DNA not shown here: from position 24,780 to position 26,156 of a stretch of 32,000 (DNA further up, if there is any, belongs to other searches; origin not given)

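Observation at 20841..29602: Island-borne BCR/2-hydroxyacyl-CoA-dehydratase-type radical enzyme with two unlike ATPases, a GlcD/GlcF-type dehydrogenase and an MBL hydrolase; substrate unknown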

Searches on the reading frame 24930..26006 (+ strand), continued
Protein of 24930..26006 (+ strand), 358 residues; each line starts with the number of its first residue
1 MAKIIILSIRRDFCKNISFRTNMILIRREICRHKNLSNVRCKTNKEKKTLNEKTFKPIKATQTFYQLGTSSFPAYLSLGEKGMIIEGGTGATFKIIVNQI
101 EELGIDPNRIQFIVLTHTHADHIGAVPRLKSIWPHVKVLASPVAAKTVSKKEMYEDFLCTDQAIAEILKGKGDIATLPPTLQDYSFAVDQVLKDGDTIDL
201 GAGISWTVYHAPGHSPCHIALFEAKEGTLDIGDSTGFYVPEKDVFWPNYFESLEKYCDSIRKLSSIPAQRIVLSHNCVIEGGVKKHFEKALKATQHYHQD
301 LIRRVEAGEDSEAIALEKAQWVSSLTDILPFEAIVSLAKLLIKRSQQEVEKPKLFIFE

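Call 65: search_protein_families(library=ncbifam, proteins=[L087:12916-14064:+, L087:15907-17898:+, L087:17930-18145:+, L087:18192-19772:-, L094:9973-11208:+, L094:7583-8770:+, L094:16607-17758:-], max_evalue=1e-8)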
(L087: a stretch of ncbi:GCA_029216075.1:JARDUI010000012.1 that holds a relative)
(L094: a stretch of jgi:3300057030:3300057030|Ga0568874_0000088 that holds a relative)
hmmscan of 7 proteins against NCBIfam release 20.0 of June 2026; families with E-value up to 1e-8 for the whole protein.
L087:12916-14064:+ (382 aa): 23 families
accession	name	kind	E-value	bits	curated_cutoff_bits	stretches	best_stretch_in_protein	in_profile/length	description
NF045552.1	GlutCoADH_Des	equivalog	1.5e-141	472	470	1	1-377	1-377/387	glutaryl-CoA dehydrogenase Acd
NF042972.1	AcrlCoAredClosAcrC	equivalog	3.2e-112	374.9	640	1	1-380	1-377/378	acryloyl-CoA reductase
NF043006.1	CyhCrbnylCoADH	equivalog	2.1e-83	280.5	650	1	6-381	5-377/380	cyclohexane-1-carbonyl-CoA dehydrogenase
NF058590.1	AcCoDHFadEBacil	equivalog_domain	9.1e-80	268.8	600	1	4-382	20-413/586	acyl-CoA dehydrogenase FadE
NF042439.1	SulpropCoADesulf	equivalog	5.8e-79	265.5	600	1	16-381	4-372/379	3-sulfinopropanoyl-CoA desulfinase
NF053553.1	prodigi_MBC_PigA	equivalog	1.7e-77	261.1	500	1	1-379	1-379/381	prodigiosin MBC biosynthesis dehydrogenase PigA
NF008997.0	PRK12341.1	equivalog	5e-68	229.9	537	1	1-381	1-378/382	acyl-CoA dehydrogenase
NF045652.1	ProlPCPDhRedW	equivalog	1.5e-67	228.1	650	1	8-379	3-373/376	L-prolyl-[peptidyl-carrier protein] dehydrogenase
TIGR03207.1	cyc_hxne_CoA_dh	equivalog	1.1e-57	195.5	575.35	1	6-378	2-370/372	cyclohexanecarboxyl-CoA dehydrogenase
NF052270.1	Staph_DH_FadE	equivalog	6.6e-57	193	600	1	6-379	22-393/400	acyl-CoA dehydrogenase FadE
NF002885.1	PRK03354.1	equivalog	6.1e-56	190.1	540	1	1-380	1-374/378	crotonobetainyl-CoA dehydrogenase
TIGR03204.1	pimC_large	equivalog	2.2e-40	138.8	623.85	1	5-369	4-363/395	pimeloyl-CoA dehydrogenase large subunit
TIGR03203.1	pimD_small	equivalog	1.6e-31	109.7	652.7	1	31-369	32-366/378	pimeloyl-CoA dehydrogenase small subunit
NF049984.1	Rv1679_FadE16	equivalog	1e-30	107.2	600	1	33-370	21-356/371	Rv1679 family acyl-CoA dehydrogenase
NF007000.1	PRK09463.1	subfamily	1.1e-30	106.6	600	1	32-345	69-398/726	acyl-CoA dehydrogenase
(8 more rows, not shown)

L087:15907-17898:+ (663 aa): 11 families
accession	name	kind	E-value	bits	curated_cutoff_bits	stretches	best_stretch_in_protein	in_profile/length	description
NF004898.0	PRK06259.1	equivalog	1.3e-49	169.2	385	1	260-659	115-485/488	fumarate reductase (CoM/CoB) subunit TfrB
NF045670.1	quin_L_LdhH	equivalog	1.5e-30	106.1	800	1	424-658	468-705/706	L-lactate dehydrogenase (quinone) large subunit LdhH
NF045724.1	ferredox_TmcB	equivalog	2.3e-20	72.6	735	1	280-652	42-420/430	electron transfer complex ferredoxin TmcB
NF045796.1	DsrK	equivalog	7.6e-17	61.1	400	1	278-636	49-416/453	sulfate reduction electron transfer complex DsrMKJOP subunit DsrK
NF045663.1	diclust_near_Sec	equivalog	1.8e-16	59.4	530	1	336-616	346-602/759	pyridine nucleotide-disulfide oxidoreductase/dicluster-binding protein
NF008369.0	PRK11168.1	equivalog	2.7e-16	59.5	278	1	422-637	166-381/401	anaerobic glycerol-3-phosphate dehydrogenase subunit C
NF045711.1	sulf_resp_HmcF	equivalog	2.6e-13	49.6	750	1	520-633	306-422/457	sulfate respiration complex iron-sulfur protein HmcF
NF038018.1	qmoC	equivalog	1.4e-09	37.9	300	0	8-174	157-320/360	quinone-interacting membrane-bound oxidoreductase complex subunit QmoC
TIGR03290.1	CoB_CoM_SS_C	equivalog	3.7e-09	36.7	160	0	335-373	38-76/144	CoB--CoM heterodisulfide reductase subunit C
NF041890.1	hdrC_Methbact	equivalog_domain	4.6e-09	36.1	270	0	267-307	17-56/192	ferredoxin:CoB-CoM heterodisulfide reductase subunit HdrC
TIGR00384.1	dhsB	subfamily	5.9e-09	35.7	88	0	272-367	133-220/222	succinate dehydrogenase and fumarate reductase iron-sulfur protein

L087:17930-18145:+ (71 aa): 13 families
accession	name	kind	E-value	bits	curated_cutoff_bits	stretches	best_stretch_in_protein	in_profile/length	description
NF004547.1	PRK05889.1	equivalog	6.5e-17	61.5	75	1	1-71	1-71/71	biotin/lipoyl-binding carrier protein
NF006079.0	PRK08225.1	equivalog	5.7e-16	58.3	95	1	4-71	3-70/70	acetyl-CoA carboxylase biotin carboxyl carrier protein subunit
NF006761.0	PRK09282.1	domain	6.2e-16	58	402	1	3-70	522-589/591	pyruvate carboxylase subunit B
TIGR01235.1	pyruv_carbox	equivalog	2.3e-15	55.2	1114.45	1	3-71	1075-1143/1143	pyruvate carboxylase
NF010643.0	PRK14040.1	subfamily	2e-14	53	892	1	3-70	527-594/595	oxaloacetate decarboxylase subunit alpha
NF005117.0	PRK06549.1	equivalog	4.2e-14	53.2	159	1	4-67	63-126/130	acetyl-CoA carboxylase biotin carboxyl carrier protein subunit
NF009554.0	PRK12999.1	equivalog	6.5e-14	50.7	965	1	3-71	1078-1146/1147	pyruvate carboxylase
TIGR01108.1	oadA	equivalog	6.7e-14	51.3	756.5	1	3-67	518-582/582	sodium-extruding oxaloacetate decarboxylase subunit alpha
NF004173.0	PRK05641.1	equivalog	7.4e-14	52.6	199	1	4-68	86-150/153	putative acetyl-CoA carboxylase biotin carboxyl carrier protein subunit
TIGR02712.1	urea_carbox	equivalog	1.3e-13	49.6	1303.85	1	3-71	1133-1201/1201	urea carboxylase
NF047903.1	MmDecMmdC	equivalog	1.7e-13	51.1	200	1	4-70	65-131/132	methylmalonyl-CoA decarboxylase subunit gamma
TIGR00531.1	BCCP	equivalog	4.1e-10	40.3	115.2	1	18-71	102-155/156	acetyl-CoA carboxylase biotin carboxyl carrier protein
NF008814.0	PRK11854.1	equivalog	1.5e-09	36.8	722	1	1-71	1-75/637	pyruvate dehydrogenase complex dihydrolipoyllysine-residue acetyltransferase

L087:18192-19772:- (526 aa): 6 families
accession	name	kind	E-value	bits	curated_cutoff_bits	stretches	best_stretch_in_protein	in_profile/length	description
TIGR00813.1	sss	superfamily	4.2e-60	204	184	1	35-466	1-411/411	sodium/solute symporter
NF007790.0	PRK10484.1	equivalog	2.8e-33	115.5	401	1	7-487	5-465/527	solute:sodium symporter family transporter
TIGR02121.1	Na_Pro_sym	equivalog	7.3e-22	77.7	515.5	1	8-484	4-449/488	sodium/proline symporter PutP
TIGR02119.1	panF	equivalog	2.6e-17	63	328.05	1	302-484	276-448/471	sodium/pantothenate symporter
NF011948.0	PRK15419.1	equivalog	2.7e-15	56.2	955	0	7-209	7-207/502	sodium/proline symporter PutP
TIGR03648.1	Na_symport_lg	subfamily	9.7e-10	37.5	320.75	0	339-476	355-483/547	VC_2705 family sodium/solute symporter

L094:9973-11208:+ (411 aa): 4 families
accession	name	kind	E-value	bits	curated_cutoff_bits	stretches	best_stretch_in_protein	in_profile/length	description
NF052455.1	HyiscapDhHadB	equivalog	7.7e-70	235.5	750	1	10-410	3-397/398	(R)-2-hydroxyisocaproyl-CoA dehydratase subunit alpha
TIGR02260.1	benz_CoA_red_B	equivalog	6.2e-42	143.7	486.55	1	16-404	12-410/413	benzoyl-CoA reductase subunit B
TIGR03191.1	benz_CoA_bzdO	equivalog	3.5e-28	99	448.6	1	11-283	11-277/430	benzoyl-CoA reductase, bzd-type, subunit O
NF040772.1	double_cubane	equivalog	4.7e-17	62.1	350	1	156-407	119-372/372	double-cubane-cluster-containing anaerobic reductase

L094:7583-8770:+ (395 aa): 61 families (the best 25 are shown)
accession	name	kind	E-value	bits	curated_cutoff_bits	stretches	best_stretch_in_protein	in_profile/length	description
NF005305.0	PRK06836.1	equivalog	6.5e-169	562.3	376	1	2-393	2-395/396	pyridoxal phosphate-dependent aminotransferase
NF041364.1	GntC_guanitoxin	equivalog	1.2e-61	208.6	415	1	38-383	2-351/356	guanitoxin biosynthesis PLP-dependent (S)-gamma-hydroxy-L-arginine cyclodehydratase GntC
NF041091.1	asp_aminotase_Arch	equivalog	2.9e-59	200.8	550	1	33-386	26-372/376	aspartate aminotransferase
NF005744.0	PRK07568.1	subfamily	6.5e-52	176.6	389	1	9-393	5-394/398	pyridoxal phosphate-dependent aminotransferase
NF004975.0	PRK06348.1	equivalog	1.5e-50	172.4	549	1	20-382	17-376/384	pyridoxal phosphate-dependent aminotransferase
NF005817.0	PRK07683.1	equivalog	2.1e-49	168.2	575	1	33-385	27-377/387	aminotransferase A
NF006230.0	PRK08363.1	equivalog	2.2e-46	158.4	534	1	17-385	15-388/398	alanine aminotransferase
NF004621.0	PRK05957.1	equivalog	1.2e-45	155.9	498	1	41-380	34-374/389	pyridoxal phosphate-dependent aminotransferase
NF005816.0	PRK07682.1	equivalog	4.2e-45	154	620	1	11-390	12-384/390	aminotransferase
NF005588.0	PRK07309.1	equivalog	9.2e-44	149.9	576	1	33-386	29-383/391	pyridoxal phosphate-dependent aminotransferase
NF006229.0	PRK08361.1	equivalog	8e-43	146.9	624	1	11-390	16-389/391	aspartate aminotransferase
NF004769.0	PRK06107.1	equivalog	8.9e-42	143.2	617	1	34-391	33-400/402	aspartate transaminase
TIGR03540.1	DapC_direct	equivalog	3.2e-41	141.5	593.25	1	28-383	24-378/383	LL-diaminopimelate aminotransferase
NF006756.0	PRK09276.1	subfamily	1.6e-40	139.2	507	1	28-387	26-384/387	LL-diaminopimelate aminotransferase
NF005855.0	PRK07777.1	equivalog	1.8e-39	136.2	553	1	38-384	32-383/391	pyridoxal phosphate-dependent aminotransferase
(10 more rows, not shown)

L094:16607-17758:- (383 aa): 11 families
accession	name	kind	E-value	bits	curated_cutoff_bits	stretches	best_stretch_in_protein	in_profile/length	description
TIGR01304.1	IMP_DH_rel_2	equivalog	1.7e-126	422.4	342.1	1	6-363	6-365/365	GuaB3 family IMP dehydrogenase-related protein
TIGR01302.1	IMP_dehydrog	equivalog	4.6e-42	144.4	481.5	1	130-295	216-370/450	IMP dehydrogenase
NF005311.0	PRK06843.1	equivalog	1.4e-32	113.2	779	1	9-292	6-296/404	inosine 5-monophosphate dehydrogenase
NF005493.0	PRK07107.1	equivalog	4.7e-30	104.6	585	1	142-293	245-393/502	IMP dehydrogenase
NF005869.0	PRK07807.1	equivalog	1.3e-27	97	549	1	130-293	219-371/479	GuaB1 family IMP dehydrogenase-related protein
NF052358.1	GMPRedGuaB1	equivalog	3.9e-27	95.5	675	1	143-293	231-371/479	GMP reductase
TIGR01303.1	IMP_DH_rel_1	equivalog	1.5e-25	90.1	562.75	1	137-293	227-369/475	GuaB1 family IMP dehydrogenase-related protein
NF003470.0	PRK05096.1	equivalog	2.3e-24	86.2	397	1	187-293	154-254/347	GMP reductase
NF003966.0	PRK05458.1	equivalog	7.7e-22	78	344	1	186-294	143-244/327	GMP reductase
TIGR01305.1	GMP_reduct_1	equivalog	1.2e-20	73.8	492.15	1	187-292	153-252/343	GMP reductase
TIGR01306.1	GMP_reduct_2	equivalog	6.4e-19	68.6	465.65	1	187-294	140-240/321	GMP reductase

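Call 80: find_related_loci(query=A3, collection=metagenome_contigs, flank=10000)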
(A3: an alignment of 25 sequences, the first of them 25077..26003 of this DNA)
Query A3 (309 aa) in metagenome_contigs; peptide patterns used: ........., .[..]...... (x = any residue, [..] = any of these).
423 stretches matched a pattern; 326 encode a relative of the query (tblastn E <= 1e-3); the best 80 are kept; 79 distinct loci.
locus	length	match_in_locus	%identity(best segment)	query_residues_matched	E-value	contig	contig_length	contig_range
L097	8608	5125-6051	97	1-309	0e+0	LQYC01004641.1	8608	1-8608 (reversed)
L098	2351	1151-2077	88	1-309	0e+0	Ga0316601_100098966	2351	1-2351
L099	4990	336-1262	85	1-309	0e+0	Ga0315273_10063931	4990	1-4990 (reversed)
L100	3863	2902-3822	66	1-307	3e-148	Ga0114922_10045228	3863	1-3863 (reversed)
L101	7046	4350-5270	65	1-307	1e-142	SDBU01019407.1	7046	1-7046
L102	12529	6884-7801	64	1-306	8e-140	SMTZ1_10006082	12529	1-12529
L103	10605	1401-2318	64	1-306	8e-140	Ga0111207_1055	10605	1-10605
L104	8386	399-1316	64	1-306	5e-139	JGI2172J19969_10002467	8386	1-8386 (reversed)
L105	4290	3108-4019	66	1-304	1e-141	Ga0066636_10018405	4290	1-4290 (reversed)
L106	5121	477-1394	64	1-306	3e-140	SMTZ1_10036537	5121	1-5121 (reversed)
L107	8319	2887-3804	65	1-306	1e-138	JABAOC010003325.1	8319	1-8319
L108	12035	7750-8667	64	1-306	2e-138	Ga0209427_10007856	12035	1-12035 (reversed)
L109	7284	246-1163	64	1-306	7e-137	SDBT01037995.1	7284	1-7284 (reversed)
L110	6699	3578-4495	62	1-306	8e-137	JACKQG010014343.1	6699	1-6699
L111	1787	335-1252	64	1-306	1e-146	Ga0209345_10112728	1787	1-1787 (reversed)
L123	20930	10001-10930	60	1-306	2e-133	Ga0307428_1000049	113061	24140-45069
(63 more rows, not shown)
